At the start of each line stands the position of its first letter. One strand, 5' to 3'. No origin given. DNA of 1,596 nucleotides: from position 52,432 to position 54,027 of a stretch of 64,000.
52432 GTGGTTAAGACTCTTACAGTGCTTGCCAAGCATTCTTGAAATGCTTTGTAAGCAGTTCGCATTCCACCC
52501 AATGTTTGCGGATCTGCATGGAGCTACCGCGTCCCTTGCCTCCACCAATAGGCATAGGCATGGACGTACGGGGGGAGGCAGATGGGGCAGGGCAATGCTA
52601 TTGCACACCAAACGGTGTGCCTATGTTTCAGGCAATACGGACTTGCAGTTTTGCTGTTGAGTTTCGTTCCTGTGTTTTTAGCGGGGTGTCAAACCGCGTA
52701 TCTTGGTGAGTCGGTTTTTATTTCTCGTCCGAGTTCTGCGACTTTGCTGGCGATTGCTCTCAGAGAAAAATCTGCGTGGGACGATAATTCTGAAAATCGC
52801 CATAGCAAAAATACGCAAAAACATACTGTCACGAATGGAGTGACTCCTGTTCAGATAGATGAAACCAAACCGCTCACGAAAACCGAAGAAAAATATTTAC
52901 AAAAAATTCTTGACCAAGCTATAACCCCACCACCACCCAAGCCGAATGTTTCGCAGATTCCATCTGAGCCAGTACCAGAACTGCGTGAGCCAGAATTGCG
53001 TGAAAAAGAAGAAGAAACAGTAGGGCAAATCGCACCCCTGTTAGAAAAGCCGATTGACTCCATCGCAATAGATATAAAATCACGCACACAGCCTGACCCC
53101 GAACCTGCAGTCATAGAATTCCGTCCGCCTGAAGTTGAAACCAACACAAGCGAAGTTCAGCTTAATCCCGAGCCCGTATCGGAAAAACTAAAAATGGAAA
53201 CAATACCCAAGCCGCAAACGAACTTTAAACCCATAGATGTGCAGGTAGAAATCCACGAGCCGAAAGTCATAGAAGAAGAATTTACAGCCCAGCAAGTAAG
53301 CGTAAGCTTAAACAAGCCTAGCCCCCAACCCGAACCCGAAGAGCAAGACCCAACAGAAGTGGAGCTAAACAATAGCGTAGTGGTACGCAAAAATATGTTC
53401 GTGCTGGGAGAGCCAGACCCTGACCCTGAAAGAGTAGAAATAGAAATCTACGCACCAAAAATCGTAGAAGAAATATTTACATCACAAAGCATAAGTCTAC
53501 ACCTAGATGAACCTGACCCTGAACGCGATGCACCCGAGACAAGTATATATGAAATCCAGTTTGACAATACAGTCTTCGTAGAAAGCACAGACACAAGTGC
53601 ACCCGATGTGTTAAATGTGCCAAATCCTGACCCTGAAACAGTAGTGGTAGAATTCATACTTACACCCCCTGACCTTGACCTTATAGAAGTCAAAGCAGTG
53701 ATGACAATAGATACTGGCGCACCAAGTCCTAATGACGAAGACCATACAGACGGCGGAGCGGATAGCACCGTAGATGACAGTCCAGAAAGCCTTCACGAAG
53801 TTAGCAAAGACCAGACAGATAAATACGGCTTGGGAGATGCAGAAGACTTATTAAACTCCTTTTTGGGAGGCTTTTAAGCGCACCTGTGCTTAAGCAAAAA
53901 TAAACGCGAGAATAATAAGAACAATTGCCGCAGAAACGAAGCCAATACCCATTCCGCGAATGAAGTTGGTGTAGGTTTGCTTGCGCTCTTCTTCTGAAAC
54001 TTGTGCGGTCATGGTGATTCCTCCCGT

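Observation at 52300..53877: Low-GC locus encoding an acidic PDPE-repeat lipoprotein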

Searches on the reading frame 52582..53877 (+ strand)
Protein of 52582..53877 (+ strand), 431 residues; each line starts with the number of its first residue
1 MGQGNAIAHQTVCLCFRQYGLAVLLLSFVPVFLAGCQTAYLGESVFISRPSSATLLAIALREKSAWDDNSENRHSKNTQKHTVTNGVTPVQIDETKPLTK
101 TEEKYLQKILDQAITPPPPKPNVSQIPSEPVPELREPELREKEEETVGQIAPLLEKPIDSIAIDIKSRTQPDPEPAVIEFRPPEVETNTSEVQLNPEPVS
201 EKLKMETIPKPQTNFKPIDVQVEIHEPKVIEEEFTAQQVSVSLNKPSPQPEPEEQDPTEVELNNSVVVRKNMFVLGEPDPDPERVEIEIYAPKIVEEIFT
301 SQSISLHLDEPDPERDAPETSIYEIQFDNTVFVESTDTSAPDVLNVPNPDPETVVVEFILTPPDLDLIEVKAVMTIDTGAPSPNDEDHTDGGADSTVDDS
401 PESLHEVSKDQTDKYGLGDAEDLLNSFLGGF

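Call 3: search_protein_families(library=pfam, proteins=[window:52582-53877:+], max_evalue=0.1)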
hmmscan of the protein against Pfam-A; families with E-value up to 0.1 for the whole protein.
window:52582-53877:+ (431 aa): 0 families

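Call 4: search_protein_families(library=ncbifam, proteins=[window:52582-53877:+], max_evalue=0.1)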
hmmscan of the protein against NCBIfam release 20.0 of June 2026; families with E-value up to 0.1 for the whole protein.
window:52582-53877:+ (431 aa): 0 families

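Call 9: find_homologous_proteins(query=window:52582-53877:+, max_evalue=0.001)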
Query window:52582-53877:+ (431 aa): 1 proteins with E <= 0.001 among 8000 candidates.
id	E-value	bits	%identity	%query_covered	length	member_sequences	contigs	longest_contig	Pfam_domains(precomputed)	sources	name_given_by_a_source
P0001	3.9e-272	921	98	100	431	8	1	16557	-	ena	-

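Call 16: find_encoding_contigs(protein=P0001, flank=10000, max_places=6)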
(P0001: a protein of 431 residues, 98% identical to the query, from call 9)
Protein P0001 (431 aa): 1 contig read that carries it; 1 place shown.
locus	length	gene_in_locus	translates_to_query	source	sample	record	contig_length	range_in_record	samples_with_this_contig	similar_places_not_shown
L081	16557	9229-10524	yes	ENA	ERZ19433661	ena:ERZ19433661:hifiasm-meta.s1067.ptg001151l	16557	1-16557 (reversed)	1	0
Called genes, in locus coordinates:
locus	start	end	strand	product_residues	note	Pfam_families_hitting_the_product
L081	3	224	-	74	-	?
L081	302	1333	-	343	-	PF04166:PdxA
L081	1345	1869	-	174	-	-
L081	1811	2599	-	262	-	PF13623:SurA_N_2 (weak), PF13624:SurA_N_3, PF09312:SurA_N, PF00639:Rotamase (weak)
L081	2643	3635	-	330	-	PF04453:LptD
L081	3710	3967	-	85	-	-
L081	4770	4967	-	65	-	-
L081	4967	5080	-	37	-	-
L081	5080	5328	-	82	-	-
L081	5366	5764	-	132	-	PF03739:LptF_LptG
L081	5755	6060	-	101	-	-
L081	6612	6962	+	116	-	-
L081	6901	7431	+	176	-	PF00883:Peptidase_M17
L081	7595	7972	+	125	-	PF00883:Peptidase_M17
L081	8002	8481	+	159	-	PF04364:DNA_pol3_chi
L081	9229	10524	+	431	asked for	-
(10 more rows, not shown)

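Call 19: search_protein_representatives(protein=window:52582-53877:+)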
Query: 431 residues. Proteins with E-value up to 0.001 (for the whole library): 2; up to 1e-10: 2; up to 1e-30: 2. The best 2 are listed.
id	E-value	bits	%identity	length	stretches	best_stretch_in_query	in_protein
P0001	1.2e-272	920.5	98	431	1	1-431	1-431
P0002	9.5e-52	192.9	41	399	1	3-419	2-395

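Call 21: find_encoding_contigs(protein=P0002, flank=10000, max_places=6)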
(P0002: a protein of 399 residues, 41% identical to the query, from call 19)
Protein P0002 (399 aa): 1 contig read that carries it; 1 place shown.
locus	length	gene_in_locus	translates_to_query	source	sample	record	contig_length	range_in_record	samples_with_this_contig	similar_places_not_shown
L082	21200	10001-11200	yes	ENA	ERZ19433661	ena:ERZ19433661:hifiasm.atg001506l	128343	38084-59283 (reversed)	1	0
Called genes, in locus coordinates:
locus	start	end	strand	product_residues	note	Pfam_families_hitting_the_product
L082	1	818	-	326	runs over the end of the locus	PF00398:RrnaAD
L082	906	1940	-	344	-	PF04166:PdxA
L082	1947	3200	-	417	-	PF13623:SurA_N_2 (weak), PF13624:SurA_N_3, PF09312:SurA_N, PF13145:Rotamase_2 (faint), PF13616:Rotamase_3 (faint), PF00639:Rotamase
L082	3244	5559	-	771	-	PF04453:LptD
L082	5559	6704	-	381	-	PF03739:LptF_LptG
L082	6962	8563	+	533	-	PF02789:Peptidase_M17_N (weak), PF00883:Peptidase_M17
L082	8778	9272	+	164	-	PF04364:DNA_pol3_chi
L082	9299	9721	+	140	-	PF00334:NDK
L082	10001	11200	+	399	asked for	-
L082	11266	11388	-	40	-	PF07835:COX4_pro_2 (weak)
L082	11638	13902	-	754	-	PF00270:DEAD, PF04851:ResIII, PF13604:AAA_30 (weak), PF00271:Helicase_C, PF19833:RecG_dom3_C (faint)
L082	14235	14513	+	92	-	PF03937:Sdh5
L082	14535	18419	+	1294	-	PF17757:UvrB_inter, PF02559:CarD_TRCF_RID, PF00270:DEAD, PF04851:ResIII (weak), PF00271:Helicase_C, PF03461:TRCF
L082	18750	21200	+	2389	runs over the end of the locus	PF11924:IAT_beta (weak), PF03160:Calx-beta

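Call 22: list_cluster_members(proteins=[window:52582-53877:+, window:51865-52287:+, window:54227-56413:-, window:49715-51325:+, P0002])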
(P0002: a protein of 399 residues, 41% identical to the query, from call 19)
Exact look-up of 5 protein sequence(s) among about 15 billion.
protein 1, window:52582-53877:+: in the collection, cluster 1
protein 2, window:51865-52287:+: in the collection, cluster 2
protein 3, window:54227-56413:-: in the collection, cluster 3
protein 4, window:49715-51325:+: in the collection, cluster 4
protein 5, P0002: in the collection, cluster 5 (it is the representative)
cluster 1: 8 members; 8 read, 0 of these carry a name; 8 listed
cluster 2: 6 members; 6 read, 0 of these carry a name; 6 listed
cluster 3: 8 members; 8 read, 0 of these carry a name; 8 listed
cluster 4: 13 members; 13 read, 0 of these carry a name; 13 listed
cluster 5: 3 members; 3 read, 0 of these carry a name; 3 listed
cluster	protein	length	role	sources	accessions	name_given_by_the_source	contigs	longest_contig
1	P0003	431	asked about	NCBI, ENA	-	-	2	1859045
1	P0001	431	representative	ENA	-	-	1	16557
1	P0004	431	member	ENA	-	-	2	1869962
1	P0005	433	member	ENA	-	-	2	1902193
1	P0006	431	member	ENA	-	-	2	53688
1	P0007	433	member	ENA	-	-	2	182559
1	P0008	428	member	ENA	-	-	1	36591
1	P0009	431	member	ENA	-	-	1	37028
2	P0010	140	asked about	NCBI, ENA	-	-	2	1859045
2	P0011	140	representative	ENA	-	-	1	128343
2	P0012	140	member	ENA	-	-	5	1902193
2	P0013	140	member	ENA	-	-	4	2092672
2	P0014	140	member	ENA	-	-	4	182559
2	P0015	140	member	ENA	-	-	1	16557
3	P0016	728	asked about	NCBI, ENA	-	-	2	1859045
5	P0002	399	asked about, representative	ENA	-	-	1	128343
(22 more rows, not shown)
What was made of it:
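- The genomes are small, 1.84-2.09 Mb (call 22).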

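Call 24: find_encoding_contigs(protein=window:52582-53877:+, flank=2000, max_places=10)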
Protein window:52582-53877:+ (431 aa): 2 contigs read that carry it; 1 place shown.
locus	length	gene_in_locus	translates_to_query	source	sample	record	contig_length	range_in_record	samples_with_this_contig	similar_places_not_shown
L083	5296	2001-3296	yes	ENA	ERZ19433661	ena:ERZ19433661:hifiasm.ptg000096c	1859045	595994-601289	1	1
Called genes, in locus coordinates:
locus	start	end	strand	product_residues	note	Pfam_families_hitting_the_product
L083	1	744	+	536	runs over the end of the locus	PF00883:Peptidase_M17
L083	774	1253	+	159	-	PF04364:DNA_pol3_chi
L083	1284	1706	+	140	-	PF00334:NDK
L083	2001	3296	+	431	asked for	-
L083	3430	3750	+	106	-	-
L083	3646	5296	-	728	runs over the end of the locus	PF00270:DEAD, PF04851:ResIII, PF13604:AAA_30 (faint), PF00271:Helicase_C, PF19833:RecG_dom3_C (weak)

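Call 26: find_homologous_proteins(query=A1, max_evalue=0.1)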
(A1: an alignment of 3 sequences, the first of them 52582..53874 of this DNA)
Query A1 (3 sequences) (431 aa, profile of the alignment): 2 proteins with E <= 0.1 among 8000 candidates.
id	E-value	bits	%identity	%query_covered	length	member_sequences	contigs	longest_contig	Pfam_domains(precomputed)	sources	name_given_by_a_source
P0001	8.3e-259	877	98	100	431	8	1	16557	-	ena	-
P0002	1.9e-183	629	39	97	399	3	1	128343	-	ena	-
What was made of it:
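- On BamF / DUF3035: The family is confined to three lineages (calls 19, 26).
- Tried and rejected: The word-indexed search (5.8 billion cluster representatives), the exhaustive phmmer search (1.84 billion representatives) and a profile search all found only two clusters (calls 9, 19, 26).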

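Call 39: predict_structure(alignment_id=A2)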
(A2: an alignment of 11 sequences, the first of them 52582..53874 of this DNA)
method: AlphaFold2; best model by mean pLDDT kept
length: 431 residues; sequences in the alignment: 11
mean_pLDDT: 28.7   pTM: 0.14
mean pLDDT of the five models: 28.7, 27.5, 26.0, 25.6, 25.6
residues with pLDDT >= 90: 0; 70-90: 0; 50-70: 0; < 50: 431
segments of 3 or more residues with pLDDT < 50: 1-431
pLDDT, mean of each block of 10 residues (from residue 1): 37 35 39 34 30 29 31 29 26 35 35 34 31 30 27 27 23 25 28 28 25 27 24 24 26 28 22 24 25 24 24 32 25 24 26 24 25 24 33 31 30 37 35 29
secondary structure, 60 per line:
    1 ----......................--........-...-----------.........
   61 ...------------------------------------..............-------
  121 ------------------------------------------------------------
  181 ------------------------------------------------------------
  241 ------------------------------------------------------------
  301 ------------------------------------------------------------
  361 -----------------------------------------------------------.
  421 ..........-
elements in order: H5-26 H29-36 H52-63 H100-113 H420-430
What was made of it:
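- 52690..52770 (+): Conserved membrane-proximal segment (residues 37-63, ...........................). It is the only part of the mature protein shared by all three lineages. A short helix is predicted at 52-63. Helix from the low-confidence model of call 39.
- Outside the signal-peptide region it predicts only three short helices (call 39).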

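Call 42: search_protein_families(library=pfam, proteins=[P0002], max_evalue=10)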
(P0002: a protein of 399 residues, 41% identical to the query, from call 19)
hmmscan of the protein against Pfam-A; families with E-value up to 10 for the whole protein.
P0002 (399 aa): 1 family
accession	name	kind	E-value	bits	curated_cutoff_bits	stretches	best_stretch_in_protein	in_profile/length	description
PF04969.22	CS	-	1.1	10.8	21.3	1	265-315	9-65/78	CS domain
